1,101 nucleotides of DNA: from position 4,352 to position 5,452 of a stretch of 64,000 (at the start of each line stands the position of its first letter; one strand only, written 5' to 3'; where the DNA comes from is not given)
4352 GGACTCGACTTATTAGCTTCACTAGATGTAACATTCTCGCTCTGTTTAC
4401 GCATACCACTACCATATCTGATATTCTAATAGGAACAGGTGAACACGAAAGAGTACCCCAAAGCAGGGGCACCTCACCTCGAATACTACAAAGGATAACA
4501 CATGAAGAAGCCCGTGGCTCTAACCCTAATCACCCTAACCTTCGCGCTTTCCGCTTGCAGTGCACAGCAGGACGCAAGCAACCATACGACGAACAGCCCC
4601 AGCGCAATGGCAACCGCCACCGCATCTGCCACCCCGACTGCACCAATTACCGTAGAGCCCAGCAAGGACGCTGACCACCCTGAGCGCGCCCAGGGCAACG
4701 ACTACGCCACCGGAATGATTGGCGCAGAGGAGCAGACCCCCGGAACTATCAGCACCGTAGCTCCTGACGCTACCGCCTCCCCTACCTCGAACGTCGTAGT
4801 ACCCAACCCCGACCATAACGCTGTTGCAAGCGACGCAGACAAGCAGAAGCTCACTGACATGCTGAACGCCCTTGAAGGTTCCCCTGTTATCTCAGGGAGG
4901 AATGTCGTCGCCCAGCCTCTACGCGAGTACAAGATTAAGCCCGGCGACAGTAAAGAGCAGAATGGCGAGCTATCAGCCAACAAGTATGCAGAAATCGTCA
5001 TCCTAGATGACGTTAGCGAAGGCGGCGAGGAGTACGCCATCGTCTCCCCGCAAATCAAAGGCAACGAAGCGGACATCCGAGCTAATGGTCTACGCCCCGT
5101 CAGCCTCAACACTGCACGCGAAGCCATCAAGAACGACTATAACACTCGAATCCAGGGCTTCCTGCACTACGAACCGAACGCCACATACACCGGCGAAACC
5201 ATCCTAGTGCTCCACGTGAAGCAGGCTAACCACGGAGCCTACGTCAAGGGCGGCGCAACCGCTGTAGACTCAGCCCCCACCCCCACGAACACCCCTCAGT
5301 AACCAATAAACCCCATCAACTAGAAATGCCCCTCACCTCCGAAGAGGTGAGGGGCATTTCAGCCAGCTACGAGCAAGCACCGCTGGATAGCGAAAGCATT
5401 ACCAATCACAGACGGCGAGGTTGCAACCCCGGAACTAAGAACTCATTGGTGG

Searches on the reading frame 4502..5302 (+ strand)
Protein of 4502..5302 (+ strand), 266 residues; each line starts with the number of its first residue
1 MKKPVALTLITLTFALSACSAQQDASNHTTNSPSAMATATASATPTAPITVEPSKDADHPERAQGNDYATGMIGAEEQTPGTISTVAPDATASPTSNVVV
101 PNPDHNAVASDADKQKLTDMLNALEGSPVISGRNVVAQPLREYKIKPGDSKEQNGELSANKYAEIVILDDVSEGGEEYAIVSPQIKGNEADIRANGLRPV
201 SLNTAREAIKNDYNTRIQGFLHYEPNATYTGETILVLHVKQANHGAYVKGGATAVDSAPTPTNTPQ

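Call 95: search_protein_families(library=phrogs, proteins=[window:4502-5302:+], max_evalue=0.01)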
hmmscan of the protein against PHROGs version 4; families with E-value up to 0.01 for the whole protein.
window:4502-5302:+ (266 aa): 1 family
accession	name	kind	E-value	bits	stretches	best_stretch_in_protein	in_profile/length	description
phrog_542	-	unknown function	0.0076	17.9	0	1-48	1-52/97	-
